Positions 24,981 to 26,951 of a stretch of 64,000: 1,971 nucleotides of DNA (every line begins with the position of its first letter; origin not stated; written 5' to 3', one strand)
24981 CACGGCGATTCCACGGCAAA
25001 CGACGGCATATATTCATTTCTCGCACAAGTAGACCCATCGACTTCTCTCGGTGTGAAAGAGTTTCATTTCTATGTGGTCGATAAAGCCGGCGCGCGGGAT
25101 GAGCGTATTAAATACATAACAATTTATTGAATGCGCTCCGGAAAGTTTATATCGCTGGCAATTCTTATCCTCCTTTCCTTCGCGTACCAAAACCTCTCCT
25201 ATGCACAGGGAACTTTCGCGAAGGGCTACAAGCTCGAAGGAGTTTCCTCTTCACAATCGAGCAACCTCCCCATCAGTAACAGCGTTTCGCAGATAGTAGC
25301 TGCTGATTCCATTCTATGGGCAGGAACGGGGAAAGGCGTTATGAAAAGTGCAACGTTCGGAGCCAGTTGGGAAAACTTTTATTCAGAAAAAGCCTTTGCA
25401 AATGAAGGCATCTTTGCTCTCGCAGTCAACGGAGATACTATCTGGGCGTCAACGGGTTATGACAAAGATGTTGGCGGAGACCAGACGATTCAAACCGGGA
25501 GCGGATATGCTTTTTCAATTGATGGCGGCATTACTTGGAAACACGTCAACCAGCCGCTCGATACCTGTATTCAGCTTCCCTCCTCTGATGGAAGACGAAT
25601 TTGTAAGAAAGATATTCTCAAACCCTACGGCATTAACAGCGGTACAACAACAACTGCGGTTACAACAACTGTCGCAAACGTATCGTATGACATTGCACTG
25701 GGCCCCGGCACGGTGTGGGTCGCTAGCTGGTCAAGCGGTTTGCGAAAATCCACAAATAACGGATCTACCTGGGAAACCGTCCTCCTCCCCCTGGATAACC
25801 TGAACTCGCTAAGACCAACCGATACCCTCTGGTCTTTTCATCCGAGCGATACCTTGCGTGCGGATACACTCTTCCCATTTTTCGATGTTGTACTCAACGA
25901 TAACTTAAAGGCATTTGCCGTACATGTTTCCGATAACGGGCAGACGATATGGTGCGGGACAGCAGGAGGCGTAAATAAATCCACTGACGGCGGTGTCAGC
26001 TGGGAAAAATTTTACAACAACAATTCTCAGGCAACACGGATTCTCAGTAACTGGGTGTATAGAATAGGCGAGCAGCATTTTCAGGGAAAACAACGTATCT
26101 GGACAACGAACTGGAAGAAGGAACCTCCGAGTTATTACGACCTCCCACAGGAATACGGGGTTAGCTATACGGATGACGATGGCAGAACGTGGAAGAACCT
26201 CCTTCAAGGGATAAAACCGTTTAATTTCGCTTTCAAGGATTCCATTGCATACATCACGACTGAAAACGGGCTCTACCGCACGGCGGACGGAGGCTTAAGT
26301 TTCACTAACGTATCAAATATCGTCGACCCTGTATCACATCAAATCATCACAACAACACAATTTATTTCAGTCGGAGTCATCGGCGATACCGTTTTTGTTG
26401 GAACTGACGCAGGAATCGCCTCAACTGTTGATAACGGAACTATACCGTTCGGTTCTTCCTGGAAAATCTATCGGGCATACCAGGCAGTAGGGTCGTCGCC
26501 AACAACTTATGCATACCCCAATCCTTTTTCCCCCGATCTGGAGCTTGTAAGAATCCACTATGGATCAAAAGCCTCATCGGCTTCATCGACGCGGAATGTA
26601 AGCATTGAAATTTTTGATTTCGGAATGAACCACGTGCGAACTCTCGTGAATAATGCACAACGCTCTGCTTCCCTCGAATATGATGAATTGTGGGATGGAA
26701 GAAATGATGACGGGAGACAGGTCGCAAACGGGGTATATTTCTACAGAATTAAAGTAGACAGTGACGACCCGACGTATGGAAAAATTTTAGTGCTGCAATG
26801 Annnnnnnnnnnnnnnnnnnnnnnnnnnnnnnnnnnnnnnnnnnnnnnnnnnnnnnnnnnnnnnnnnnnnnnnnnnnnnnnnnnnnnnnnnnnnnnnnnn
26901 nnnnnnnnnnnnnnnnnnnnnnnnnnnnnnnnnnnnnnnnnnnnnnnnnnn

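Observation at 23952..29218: Five-gene operon coupling a T9SS-type cargo to two dedicated FadL/PorV/PorP-like barrels and a periplasmic thioredoxin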

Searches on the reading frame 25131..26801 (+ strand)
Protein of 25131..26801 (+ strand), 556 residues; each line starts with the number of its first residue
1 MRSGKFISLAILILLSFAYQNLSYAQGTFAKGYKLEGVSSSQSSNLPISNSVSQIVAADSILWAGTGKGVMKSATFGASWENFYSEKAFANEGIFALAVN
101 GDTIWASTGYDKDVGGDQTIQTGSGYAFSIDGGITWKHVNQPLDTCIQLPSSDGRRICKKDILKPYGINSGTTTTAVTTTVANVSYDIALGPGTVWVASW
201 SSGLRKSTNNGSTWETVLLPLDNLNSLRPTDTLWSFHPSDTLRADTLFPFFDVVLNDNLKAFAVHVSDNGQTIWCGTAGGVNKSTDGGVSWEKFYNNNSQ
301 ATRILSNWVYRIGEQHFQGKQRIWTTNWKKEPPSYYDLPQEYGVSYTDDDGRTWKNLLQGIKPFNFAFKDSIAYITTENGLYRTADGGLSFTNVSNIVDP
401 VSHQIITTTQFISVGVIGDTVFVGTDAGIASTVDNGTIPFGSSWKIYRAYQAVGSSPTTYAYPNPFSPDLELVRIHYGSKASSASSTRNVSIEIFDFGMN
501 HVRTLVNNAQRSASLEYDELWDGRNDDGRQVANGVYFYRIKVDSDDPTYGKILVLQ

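Call 3: search_protein_families(library=pfam, proteins=[window:25131-26801:+], max_evalue=0.1)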
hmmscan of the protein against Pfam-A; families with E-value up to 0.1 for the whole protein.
window:25131-26801:+ (556 aa): 6 families
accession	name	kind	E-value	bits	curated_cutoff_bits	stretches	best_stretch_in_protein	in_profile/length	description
PF13860.13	FlgD_ig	-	1.4e-05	25.4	27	1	485-544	20-77/79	FlgD Ig-like domain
PF15902.12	Sortilin-Vps10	-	6e-05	22.4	33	1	259-393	25-153/446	Sortilin, neurotensin receptor 3,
PF13585.12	CHU_C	-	0.00032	21.2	27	1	516-545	46-76/86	CHU_C Type IX secretion signal domain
PF02012.26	BNR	-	0.0011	19.1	27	0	128-137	2-11/12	BNR/Asp-box repeat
PF21471.3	Reelin_subrepeat-B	-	0.0037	17.5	27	0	172-218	28-76/127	Reelin subrepeat B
PF18962.6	Por_Secre_tail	-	0.01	16.5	27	1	462-552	2-73/75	Secretion system C-terminal sorting domain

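Call 4: search_protein_families(library=ncbifam, proteins=[window:25131-26801:+], max_evalue=0.1)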
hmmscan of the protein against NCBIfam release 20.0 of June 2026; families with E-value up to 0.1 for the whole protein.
window:25131-26801:+ (556 aa): 8 families
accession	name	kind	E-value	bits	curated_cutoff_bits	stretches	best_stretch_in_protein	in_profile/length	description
NF045728.1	glycosyl_F510_1955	equivalog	9.3e-19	67.7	175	2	341-396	114-175/246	F510_1955 family glycosylhydrolase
NF033707.1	T9SS_sortase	equivalog_domain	4.6e-08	31.2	420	1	459-546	999-1081/1095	type IX secretion system sortase PorU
NF009276.0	PRK12633.1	equivalog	0.00027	20.7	383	1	487-545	128-182/234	flagellar basal body rod modification protein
NF005176.1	PRK06655.1-1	equivalog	0.013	15.4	230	1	483-543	92-150/197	flagellar hook assembly protein FlgD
NF053608.1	Lsa66_OmpA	equivalog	0.013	14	700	1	471-544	268-340/581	fibronectin-binding adhesin Lsa66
TIGR04183.1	Por_Secre_tail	domain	0.017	15.1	23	1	462-554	2-71/72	T9SS type A sorting domain-containing protein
NF009452.0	PRK12812.1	equivalog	0.034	13.4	258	1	488-539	152-203/289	flagellar basal body rod modification protein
NF004496.1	PRK05842.1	equivalog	0.06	12.6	250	1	489-543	167-221/271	flagellar hook assembly protein FlgD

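Call 16: find_homologous_proteins(query=window:25131-26801:+, max_evalue=0.00001)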
Query window:25131-26801:+ (556 aa): 1054 proteins with E <= 0.00001 among 8000 candidates; the best 120 are listed.
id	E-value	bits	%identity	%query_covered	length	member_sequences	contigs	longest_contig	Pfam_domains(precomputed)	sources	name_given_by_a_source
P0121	0.0e+0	1272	100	100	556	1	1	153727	PF13860.13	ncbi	-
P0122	2.6e-225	767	63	96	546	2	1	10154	PF02012.27,PF15902.13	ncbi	-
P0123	2.1e-210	718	60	95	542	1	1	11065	PF02012.27,PF15902.13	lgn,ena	-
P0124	1.5e-199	682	56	100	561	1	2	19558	PF15902.13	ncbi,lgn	-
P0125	1.6e-199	682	55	100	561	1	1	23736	PF02012.27,PF15902.13,PF03174.20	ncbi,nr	ncbi:MAG: hypothetical protein QME52_06325 [Bacteroidota bacterium]|nr:hypothetical protein [Bactero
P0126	9.5e-193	660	57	100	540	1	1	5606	PF13860.13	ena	-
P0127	6.7e-189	647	54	100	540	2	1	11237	PF02012.27,PF15902.13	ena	-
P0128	8.0e-189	647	54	100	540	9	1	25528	PF02012.27,PF15902.13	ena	-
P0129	1.1e-188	647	54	98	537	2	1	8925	PF13860.13,PF02012.27,PF15902.13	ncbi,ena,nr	ncbi:MAG TPA: hypothetical protein VFF29_03815 [Bacteroidota bacterium]|nr:hypothetical protein [Bac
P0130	1.8e-188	646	54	100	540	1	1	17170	PF02012.27,PF15902.13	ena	-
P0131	4.1e-188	645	58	96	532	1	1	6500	PF02012.27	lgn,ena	-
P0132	7.5e-188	644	58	95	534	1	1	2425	PF02012.27,PF15902.13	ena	-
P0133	1.4e-186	640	54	99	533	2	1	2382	PF02012.27,PF15902.13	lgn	-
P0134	2.4e-186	639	58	92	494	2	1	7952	PF13860.13,PF02012.27,PF15902.13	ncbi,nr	ncbi:MAG: hypothetical protein HY707_11525 [Ignavibacteriae bacterium]|nr:hypothetical protein [Igna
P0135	6.6e-186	637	54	99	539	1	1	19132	PF02012.27,PF15902.13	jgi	jgi:hypothetical protein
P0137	5.2e-184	631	56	98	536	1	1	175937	PF13860.13,PF15902.13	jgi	jgi:hypothetical protein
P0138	1.3e-183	630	54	99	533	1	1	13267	PF13860.13,PF15902.13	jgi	-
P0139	7.9e-182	624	54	99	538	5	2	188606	PF13860.13,PF02012.27,PF15902.13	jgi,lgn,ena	jgi:hypothetical protein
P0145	2.3e-178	612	53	100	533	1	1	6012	PF13860.13,PF15902.13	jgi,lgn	jgi:hypothetical protein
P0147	2.6e-177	609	55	99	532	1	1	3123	PF13860.13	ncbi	-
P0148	3.8e-177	608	55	100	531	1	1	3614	PF13860.13,PF15902.13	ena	-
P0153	6.7e-176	604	52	99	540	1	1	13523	PF13860.13,PF15902.13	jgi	jgi:hypothetical protein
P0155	1.2e-173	597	53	97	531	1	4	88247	PF13860.13,PF15902.13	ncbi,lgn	-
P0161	6.6e-172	591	52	99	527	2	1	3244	PF13860.13,PF15902.13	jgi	jgi:photosystem II stability/assembly factor-like uncharacterized protein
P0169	3.4e-170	585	51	100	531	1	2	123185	PF13860.13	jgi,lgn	jgi:hypothetical protein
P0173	1.4e-169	583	53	96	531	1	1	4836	PF13860.13,PF15902.13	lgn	-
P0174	4.5e-169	582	52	98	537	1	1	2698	PF13585.13,PF13860.13,PF15902.13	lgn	-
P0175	9.0e-169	581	51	99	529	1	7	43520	PF13860.13,PF15902.13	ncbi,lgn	-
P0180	8.0e-168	578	53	98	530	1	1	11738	PF13860.13,PF15902.13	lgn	-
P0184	2.2e-166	573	53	96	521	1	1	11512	PF13860.13,PF02012.27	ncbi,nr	ncbi:MAG TPA: hypothetical protein VL633_03795 [Bacteroidota bacterium]|nr:hypothetical protein [Bac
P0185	3.2e-166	572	51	99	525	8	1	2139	PF13860.13,PF15902.13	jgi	jgi:hypothetical protein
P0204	1.6e-162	560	52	98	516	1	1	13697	PF13860.13,PF02012.27,PF15902.13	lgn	-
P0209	5.6e-161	555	49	99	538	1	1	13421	PF13860.13,PF02012.27,PF15902.13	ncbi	-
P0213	2.0e-160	553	50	100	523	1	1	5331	PF13860.13,PF15902.13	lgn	-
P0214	3.0e-160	553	51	95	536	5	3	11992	PF07494.18,PF13860.13,PF02012.27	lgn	-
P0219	3.1e-159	549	50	100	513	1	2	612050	PF13860.13,PF02012.27,PF15902.13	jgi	jgi:ligand-binding sensor domain-containing protein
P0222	6.1e-159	548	50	98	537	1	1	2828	PF13860.13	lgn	-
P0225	5.0e-158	545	50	96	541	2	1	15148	PF13860.13,PF15902.13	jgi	-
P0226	5.2e-158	545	48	100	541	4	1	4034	PF13860.13,PF02012.27,PF15902.13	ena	-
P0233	1.1e-156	541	50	96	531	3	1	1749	PF13860.13,PF15902.13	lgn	-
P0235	3.1e-156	539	48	99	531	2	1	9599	PF13860.13,PF15902.13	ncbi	-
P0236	6.3e-156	538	49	96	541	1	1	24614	PF13860.13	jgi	-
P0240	1.1e-154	534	48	96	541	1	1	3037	PF13860.13,PF02012.27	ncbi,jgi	-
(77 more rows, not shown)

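Call 25: predict_structure(alignment_id=A1)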
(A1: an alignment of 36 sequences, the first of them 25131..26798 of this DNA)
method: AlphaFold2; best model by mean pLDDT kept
length: 556 residues; sequences in the alignment: 36
mean_pLDDT: 82.8   pTM: 0.80
mean pLDDT of the five models: 82.8, 82.8, 82.2, 80.3, 79.3
residues with pLDDT >= 90: 243; 70-90: 230; 50-70: 50; < 50: 33
segments of 3 or more residues with pLDDT < 50: 23-41, 154-156, 464-471
pLDDT, mean of each block of 10 residues (from residue 1): 73 83 43 33 70 90 90 91 86 90 93 72 92 93 69 53 63 77 91 93 90 88 90 81 78 85 94 95 94 84 89 94 93 58 94 93 95 95 95 88 75 95 89 93 85 75 49 75 75 92 92 82 83 89 89 75
secondary structure, 60 per line:
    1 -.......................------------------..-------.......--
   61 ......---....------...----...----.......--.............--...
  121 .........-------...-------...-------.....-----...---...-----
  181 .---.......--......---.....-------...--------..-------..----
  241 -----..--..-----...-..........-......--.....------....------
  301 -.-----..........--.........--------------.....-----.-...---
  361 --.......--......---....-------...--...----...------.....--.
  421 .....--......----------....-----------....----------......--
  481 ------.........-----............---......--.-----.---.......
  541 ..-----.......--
elements in order: H2-24 E52-58 E61-66 E70-73 E80-82 E94-100 E103-115 E118-129 E137-139 E147-149 E157-161 E173-175 E185-191 E194-199 E203-207 E215-217 E261-267 E272-277 E280-284 E291-294 E308-317 E320-328 E343-347 E355-357 E363-369 E372-377 E381-384 E392-394 E397-399 E404-406 E413-417 E420-425 E428-433 E444-447 E459-462 E473-478 E487-495 E501-512 E516-521 E534-542 E548-554

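Call 29: fold_search(model_id=the predicted structure, library=pdb)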
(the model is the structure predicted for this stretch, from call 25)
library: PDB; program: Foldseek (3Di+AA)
matches with E <= 10: 1651; with E <= 0.001: 297
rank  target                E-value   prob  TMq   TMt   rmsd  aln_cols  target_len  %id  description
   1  5m11                  3.9e-13  1.00  0.27  0.21  24.6       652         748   14  Structural and functional probing of PorZ, an essential bacterial surface component of the type-IX secretion system of h (released 2016-11-09)
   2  4a2m_B                6.7e-13  1.00  0.20  0.16  26.9       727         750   12  Structure of the periplasmic domain of the heparin and heparan sulphate sensing hybrid two component system BT4663 in  (released 2012-05-02)
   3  4a2m_D                1.2e-12  1.00  0.18  0.15  26.5       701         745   10  Structure of the periplasmic domain of the heparin and heparan sulphate sensing hybrid two component system BT4663 in  (released 2012-05-02)
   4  4a2l_D                1.7e-12  1.00  0.21  0.17  22.4       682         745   11  Structure of the periplasmic domain of the heparin and heparan sulphate sensing hybrid two component system BT4663 in  (released 2012-05-02)
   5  4a2m_A                2.4e-12  1.00  0.20  0.16  25.5       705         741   11  Structure of the periplasmic domain of the heparin and heparan sulphate sensing hybrid two component system BT4663 in  (released 2012-05-02)
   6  4a2l_C                4.1e-12  1.00  0.18  0.15  25.7       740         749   12  Structure of the periplasmic domain of the heparin and heparan sulphate sensing hybrid two component system BT4663 in  (released 2012-05-02)
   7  4a2m_C                4.1e-12  1.00  0.17  0.14  25.7       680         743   12  Structure of the periplasmic domain of the heparin and heparan sulphate sensing hybrid two component system BT4663 in  (released 2012-05-02)
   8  4a2l_F                4.3e-12  1.00  0.21  0.17  22.4       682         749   10  Structure of the periplasmic domain of the heparin and heparan sulphate sensing hybrid two component system BT4663 in  (released 2012-05-02)
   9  4a2l_B                5.8e-12  1.00  0.18  0.15  24.5       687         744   11  Structure of the periplasmic domain of the heparin and heparan sulphate sensing hybrid two component system BT4663 in  (released 2012-05-02)
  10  4a2l_E                6.4e-12  1.00  0.20  0.17  22.8       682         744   11  Structure of the periplasmic domain of the heparin and heparan sulphate sensing hybrid two component system BT4663 in  (released 2012-05-02)
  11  4a2l_A                1.9e-11  1.00  0.21  0.17  22.4       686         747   11  Structure of the periplasmic domain of the heparin and heparan sulphate sensing hybrid two component system BT4663 in  (released 2012-05-02)
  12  4lgn                  2.9e-11  1.00  0.46  0.36  13.1       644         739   12  The structure of Acidothermus cellulolyticus family 74 glycoside hydrolase (released 2013-12-11)
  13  3va6_B                7.8e-11  1.00  0.17  0.13  26.6       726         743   10  Crystal Structure of the extracellular domain of the putative hybrid two component system BT4673 from B. thetaiotaomic (released 2012-06-13)
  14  3ott_B                9.9e-11  1.00  0.16  0.13  28.4       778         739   12  Crystal Structure of the extracellular domain of the putative one component system BT4673 from B. thetaiotaomicron (released 2011-08-10)
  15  3va6_A                1.0e-10  1.00  0.20  0.16  28.3       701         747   11  Crystal Structure of the extracellular domain of the putative hybrid two component system BT4673 from B. thetaiotaomic (released 2012-06-13)
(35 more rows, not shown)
